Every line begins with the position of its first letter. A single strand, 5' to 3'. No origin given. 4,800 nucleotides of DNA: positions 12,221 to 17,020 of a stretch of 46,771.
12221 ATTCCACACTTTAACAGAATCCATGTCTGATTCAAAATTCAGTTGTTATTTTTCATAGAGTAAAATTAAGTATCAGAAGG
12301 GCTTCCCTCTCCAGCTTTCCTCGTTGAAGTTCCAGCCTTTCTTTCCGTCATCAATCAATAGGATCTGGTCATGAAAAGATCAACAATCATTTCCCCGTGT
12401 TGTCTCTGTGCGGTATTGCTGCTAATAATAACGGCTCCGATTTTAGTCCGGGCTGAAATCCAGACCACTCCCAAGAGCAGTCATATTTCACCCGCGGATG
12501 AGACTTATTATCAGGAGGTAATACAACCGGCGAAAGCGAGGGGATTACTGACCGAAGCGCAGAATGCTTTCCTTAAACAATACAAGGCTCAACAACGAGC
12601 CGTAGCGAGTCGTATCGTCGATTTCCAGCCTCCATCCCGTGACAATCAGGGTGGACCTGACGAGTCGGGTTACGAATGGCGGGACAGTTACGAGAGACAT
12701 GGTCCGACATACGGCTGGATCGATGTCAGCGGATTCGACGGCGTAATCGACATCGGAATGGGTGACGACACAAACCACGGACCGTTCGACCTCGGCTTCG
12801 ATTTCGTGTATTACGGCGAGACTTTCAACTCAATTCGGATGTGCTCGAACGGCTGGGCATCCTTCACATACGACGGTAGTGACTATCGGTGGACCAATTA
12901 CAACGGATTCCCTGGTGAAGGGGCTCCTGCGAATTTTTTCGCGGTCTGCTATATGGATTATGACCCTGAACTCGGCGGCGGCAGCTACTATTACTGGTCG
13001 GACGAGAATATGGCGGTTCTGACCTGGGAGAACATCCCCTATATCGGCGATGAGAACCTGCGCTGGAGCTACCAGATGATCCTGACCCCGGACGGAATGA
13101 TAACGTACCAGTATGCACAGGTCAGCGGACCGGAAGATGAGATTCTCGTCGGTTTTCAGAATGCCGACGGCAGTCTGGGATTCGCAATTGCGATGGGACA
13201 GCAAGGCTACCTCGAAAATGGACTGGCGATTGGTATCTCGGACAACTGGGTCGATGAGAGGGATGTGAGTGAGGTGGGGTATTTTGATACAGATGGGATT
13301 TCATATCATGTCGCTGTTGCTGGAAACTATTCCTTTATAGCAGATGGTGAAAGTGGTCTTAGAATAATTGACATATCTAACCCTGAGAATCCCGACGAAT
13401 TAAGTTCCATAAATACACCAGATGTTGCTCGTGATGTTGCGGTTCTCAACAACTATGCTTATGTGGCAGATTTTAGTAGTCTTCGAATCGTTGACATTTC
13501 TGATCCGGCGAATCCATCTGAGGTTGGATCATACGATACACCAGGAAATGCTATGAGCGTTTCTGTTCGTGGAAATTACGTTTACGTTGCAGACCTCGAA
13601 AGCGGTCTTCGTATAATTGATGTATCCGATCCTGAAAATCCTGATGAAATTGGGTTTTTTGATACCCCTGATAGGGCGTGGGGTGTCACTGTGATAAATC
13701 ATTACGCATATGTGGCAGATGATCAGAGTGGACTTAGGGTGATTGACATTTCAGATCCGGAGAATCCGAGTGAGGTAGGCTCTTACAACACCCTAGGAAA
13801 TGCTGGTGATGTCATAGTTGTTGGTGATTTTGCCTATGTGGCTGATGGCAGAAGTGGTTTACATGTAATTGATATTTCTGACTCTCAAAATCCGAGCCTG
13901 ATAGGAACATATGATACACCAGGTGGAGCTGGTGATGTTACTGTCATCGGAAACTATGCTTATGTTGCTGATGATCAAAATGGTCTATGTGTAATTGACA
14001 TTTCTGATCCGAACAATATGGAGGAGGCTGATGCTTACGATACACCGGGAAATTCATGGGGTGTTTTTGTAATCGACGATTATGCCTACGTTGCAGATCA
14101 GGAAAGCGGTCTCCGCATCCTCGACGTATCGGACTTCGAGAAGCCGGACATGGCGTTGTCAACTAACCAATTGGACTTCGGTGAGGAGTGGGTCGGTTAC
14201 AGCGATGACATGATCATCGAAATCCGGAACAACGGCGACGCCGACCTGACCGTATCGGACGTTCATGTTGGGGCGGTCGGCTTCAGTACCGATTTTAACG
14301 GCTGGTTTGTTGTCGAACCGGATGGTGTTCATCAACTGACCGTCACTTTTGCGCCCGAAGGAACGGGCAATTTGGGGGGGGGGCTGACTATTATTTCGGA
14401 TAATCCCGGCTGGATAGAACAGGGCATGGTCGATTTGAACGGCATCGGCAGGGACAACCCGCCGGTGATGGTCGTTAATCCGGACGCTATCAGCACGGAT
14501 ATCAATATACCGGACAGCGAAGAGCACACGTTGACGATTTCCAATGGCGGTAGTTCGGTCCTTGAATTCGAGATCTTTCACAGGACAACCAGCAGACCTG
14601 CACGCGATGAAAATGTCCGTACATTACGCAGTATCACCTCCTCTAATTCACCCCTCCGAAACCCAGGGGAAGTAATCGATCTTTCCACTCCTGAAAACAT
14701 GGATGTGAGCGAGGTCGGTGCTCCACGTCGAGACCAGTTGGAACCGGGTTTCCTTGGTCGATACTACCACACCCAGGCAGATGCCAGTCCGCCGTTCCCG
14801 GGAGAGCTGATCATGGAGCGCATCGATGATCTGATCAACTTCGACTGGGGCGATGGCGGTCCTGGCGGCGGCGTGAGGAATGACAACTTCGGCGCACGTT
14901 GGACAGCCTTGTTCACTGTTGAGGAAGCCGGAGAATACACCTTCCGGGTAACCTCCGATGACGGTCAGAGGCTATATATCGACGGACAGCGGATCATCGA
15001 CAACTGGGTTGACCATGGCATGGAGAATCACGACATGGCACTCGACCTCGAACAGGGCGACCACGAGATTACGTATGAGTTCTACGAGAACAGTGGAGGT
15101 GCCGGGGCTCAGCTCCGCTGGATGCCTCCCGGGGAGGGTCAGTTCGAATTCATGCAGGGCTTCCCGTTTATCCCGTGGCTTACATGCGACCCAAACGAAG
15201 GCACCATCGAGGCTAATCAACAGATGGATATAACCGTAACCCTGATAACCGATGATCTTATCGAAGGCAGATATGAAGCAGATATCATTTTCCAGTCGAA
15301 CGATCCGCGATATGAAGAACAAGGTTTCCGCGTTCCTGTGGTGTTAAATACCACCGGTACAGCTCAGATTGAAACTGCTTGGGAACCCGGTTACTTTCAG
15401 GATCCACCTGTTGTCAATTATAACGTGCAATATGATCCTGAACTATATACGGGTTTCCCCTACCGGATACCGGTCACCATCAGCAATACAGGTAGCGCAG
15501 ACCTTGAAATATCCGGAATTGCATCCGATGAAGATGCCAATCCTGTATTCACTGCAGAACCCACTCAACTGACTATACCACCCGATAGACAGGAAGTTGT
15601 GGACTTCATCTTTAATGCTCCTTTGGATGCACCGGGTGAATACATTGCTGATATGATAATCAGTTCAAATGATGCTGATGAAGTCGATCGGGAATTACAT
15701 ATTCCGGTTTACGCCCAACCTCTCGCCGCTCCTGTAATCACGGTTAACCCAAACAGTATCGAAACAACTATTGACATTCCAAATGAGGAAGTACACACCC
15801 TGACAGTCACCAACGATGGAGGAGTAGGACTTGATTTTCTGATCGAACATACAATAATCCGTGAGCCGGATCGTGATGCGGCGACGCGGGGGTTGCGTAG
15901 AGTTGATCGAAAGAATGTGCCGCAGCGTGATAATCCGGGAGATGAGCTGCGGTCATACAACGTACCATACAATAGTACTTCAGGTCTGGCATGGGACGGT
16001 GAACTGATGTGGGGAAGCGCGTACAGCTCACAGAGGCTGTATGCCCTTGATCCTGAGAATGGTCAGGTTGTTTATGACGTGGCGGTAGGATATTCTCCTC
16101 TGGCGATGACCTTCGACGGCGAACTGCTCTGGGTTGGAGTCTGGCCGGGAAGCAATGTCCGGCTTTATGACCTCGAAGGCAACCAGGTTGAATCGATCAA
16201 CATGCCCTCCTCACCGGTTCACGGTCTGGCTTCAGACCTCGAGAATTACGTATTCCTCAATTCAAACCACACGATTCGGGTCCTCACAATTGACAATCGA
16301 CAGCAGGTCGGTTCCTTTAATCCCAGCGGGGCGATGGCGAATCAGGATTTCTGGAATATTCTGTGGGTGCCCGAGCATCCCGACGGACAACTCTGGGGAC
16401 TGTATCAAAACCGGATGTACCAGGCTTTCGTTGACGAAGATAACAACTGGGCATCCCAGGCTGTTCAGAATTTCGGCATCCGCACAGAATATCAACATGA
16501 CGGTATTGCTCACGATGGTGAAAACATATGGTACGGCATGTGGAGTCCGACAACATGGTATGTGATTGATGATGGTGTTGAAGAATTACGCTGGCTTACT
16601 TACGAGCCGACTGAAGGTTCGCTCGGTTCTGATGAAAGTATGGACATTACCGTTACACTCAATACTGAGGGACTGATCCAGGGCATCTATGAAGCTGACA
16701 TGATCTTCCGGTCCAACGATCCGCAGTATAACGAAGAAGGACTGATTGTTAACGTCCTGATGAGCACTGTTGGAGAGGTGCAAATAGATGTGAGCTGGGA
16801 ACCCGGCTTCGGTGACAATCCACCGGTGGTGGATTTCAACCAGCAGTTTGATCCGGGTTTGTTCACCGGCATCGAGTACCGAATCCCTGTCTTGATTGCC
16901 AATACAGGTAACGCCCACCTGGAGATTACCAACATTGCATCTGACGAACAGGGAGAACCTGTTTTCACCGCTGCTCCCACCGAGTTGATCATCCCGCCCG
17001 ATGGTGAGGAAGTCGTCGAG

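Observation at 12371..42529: One uninterrupted 30,159-nt ORF encoding a 10,052-aa T9SS-sorted mosaic protein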

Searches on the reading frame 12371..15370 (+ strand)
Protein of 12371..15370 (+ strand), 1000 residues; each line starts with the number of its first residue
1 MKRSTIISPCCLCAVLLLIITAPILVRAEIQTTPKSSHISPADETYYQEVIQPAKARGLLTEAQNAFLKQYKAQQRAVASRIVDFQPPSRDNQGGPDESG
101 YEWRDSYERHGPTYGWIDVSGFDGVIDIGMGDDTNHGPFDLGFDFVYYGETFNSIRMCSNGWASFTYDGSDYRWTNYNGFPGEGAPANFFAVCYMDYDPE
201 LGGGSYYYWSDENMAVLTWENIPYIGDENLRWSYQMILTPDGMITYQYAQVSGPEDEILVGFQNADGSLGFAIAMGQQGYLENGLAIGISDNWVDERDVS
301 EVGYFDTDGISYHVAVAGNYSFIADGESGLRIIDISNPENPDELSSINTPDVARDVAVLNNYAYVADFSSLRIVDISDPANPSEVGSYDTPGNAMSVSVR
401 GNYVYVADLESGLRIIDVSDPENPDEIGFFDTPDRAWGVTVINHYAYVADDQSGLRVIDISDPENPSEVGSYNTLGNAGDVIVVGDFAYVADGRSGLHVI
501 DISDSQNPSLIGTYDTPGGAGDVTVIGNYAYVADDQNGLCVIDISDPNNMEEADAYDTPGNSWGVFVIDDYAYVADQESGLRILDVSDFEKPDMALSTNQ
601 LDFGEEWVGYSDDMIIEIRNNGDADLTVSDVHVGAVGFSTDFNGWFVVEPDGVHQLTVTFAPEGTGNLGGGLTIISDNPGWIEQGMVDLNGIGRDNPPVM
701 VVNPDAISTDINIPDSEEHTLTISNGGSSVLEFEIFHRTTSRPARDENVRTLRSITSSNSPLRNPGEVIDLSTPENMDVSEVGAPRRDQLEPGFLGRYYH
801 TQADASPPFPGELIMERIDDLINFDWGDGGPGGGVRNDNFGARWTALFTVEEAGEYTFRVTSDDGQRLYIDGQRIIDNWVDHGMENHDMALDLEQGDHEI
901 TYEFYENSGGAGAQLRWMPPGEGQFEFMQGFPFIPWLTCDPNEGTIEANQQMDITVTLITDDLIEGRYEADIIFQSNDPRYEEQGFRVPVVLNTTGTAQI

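Call 5: search_protein_families(library=pfam, proteins=[window:12371-15370:+], max_evalue=0.01)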
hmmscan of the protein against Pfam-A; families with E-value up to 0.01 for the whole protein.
window:12371-15370:+ (1000 aa): 8 families
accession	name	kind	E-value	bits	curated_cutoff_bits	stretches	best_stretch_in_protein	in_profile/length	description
PF08309.17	LVIVD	-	4.3e-89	292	20.2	7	353-390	4-42/42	LVIVD repeat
PF07691.17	PA14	-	3.1e-22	79.4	24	1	807-924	13-140/147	PA14 domain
PF22544.2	HYDIN_VesB_CFA65-like_Ig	-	7.4e-12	45.8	25.5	1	592-678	1-88/100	HYDIN/CFA65/VesB-like, Ig-like domain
PF09826.15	Beta_propel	-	1.6e-09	37.7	22.4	0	361-406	89-127/495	Beta propeller domain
PF15780.11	ASH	-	6.5e-08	33.1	27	1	597-678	6-92/98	Abnormal spindle-like microcephaly-assoc'd, ASPM-SPD-2-Hydin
PF12371.14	TMEM131_like_N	-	2e-06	28.4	28.8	1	596-674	3-82/84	Transmembrane protein 131-like N-terminal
PF16819.11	DUF5074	-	0.00014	21.4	27.2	0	441-505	106-173/353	Domain of unknown function (DUF5074)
PF24507.1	Ig_CFAP65_4th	-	0.0015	19.3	27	0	935-958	23-46/76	CFAP65, fourth Ig-like domain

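Call 8: search_protein_families(library=ncbifam, proteins=[window:12371-15370:+], max_evalue=0.01)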
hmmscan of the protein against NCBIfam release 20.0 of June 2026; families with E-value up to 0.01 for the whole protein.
window:12371-15370:+ (1000 aa): 4 families
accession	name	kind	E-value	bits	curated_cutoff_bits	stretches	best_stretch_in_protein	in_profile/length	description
TIGR04312.1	choice_anch_B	subfamily_domain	9.1e-27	94.3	100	4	370-432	260-326/364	choice-of-anchor B family protein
NF012200.0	choice_anch_D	domain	5.5e-11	42.9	45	1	590-679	13-106/108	choice-of-anchor D domain-containing protein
NF041776.1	xylosidase_Xyl3A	equivalog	3.5e-06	25.3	1250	1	792-910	444-560/846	xylan 1,4-beta-xylosidase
NF041940.1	choice_anch_X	domain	0.0028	17.3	25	0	844-861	19-36/37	choice-of-anchor X domain-containing protein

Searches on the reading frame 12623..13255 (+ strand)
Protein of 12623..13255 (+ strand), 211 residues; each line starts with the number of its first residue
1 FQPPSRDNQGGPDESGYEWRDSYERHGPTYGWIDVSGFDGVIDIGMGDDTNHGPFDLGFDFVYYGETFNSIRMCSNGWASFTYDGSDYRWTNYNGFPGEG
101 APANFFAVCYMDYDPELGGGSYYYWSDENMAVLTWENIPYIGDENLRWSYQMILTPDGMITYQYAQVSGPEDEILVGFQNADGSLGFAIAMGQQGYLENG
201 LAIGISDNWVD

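Call 54: search_protein_families(library=pfam, proteins=[window:12623-13255:+], max_evalue=10)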
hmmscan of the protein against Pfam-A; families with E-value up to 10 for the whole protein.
window:12623-13255:+ (211 aa): 2 families
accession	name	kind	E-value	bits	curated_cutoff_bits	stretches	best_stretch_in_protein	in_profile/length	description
PF06119.19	NIDO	-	0.0089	16.5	25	1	128-167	79-118/186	Nidogen-like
PF20380.3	DUF6675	-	0.044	13.4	27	1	106-169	163-225/254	Family of unknown function (DUF6675)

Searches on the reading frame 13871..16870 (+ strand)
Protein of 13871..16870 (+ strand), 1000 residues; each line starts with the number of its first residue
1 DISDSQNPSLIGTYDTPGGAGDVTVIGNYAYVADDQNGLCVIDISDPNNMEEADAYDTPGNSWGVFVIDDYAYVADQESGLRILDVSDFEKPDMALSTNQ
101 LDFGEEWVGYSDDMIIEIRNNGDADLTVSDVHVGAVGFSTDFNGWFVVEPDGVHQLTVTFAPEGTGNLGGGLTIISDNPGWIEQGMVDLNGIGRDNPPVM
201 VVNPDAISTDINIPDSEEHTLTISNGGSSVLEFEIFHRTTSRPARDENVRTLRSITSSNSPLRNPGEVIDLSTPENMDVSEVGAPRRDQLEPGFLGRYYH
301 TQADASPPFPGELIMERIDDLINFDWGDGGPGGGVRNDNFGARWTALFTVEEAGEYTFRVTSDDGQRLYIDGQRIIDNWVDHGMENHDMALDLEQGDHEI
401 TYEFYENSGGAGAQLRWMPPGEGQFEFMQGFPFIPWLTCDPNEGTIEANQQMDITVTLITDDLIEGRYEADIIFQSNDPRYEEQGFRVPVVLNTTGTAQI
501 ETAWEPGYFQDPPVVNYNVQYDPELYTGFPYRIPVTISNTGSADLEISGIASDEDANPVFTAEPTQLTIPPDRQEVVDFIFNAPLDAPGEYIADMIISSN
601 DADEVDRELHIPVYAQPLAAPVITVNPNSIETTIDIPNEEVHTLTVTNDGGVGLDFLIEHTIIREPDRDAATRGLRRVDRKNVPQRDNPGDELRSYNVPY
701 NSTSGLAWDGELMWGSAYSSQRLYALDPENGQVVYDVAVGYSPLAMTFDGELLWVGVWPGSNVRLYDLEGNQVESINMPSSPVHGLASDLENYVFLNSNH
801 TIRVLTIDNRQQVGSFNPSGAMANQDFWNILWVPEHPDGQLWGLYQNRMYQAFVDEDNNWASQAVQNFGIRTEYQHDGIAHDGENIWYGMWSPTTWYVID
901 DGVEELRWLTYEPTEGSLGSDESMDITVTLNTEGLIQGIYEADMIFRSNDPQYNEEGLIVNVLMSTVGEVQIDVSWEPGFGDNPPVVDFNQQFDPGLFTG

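Call 6: search_protein_families(library=pfam, proteins=[window:13871-16870:+], max_evalue=0.01)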
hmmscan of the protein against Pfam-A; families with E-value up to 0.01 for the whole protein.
window:13871-16870:+ (1000 aa): 13 families
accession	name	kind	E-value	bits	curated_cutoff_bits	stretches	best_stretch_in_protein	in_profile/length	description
PF08309.17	LVIVD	-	2.8e-24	84.6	20.2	2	17-58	1-42/42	LVIVD repeat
PF22544.2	HYDIN_VesB_CFA65-like_Ig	-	4.2e-23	81.9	25.5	2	92-178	1-88/100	HYDIN/CFA65/VesB-like, Ig-like domain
PF07691.17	PA14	-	1.5e-22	80.4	24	1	307-424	13-140/147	PA14 domain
PF15780.11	ASH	-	1.8e-09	38.1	27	1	97-178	6-92/98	Abnormal spindle-like microcephaly-assoc'd, ASPM-SPD-2-Hydin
PF24507.1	Ig_CFAP65_4th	-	2e-08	35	27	0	535-596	2-59/76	CFAP65, fourth Ig-like domain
PF12371.14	TMEM131_like_N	-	1.1e-07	32.4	28.8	1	96-174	3-82/84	Transmembrane protein 131-like N-terminal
PF19190.6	BACON_2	-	5.3e-05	23.5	25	0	907-942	42-77/94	Viral BACON domain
PF21310.3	OCRL-like_ASH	-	6.3e-05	23.5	27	0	435-461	47-73/109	Inositol polyphosphate 5-phosphatase OCRL-like, ASH domain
PF06280.18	fn3_5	-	8.6e-05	23.6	27.6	0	559-613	56-111/112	Fn3-like domain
PF22076.2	Cep192_D6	-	0.0033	18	35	0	434-458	44-68/101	Cep192 domain 6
PF22073.2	Cep192_D4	-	0.0041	17.7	35.5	0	93-193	3-111/112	Cep192 domain 4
PF00635.32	Motile_Sperm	-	0.0048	17.2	25.9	0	439-469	48-78/109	MSP (Major sperm protein) domain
PF07610.17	DUF1573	-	0.0069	16.8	26.1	0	97-177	4-84/98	Protein of unknown function (DUF1573)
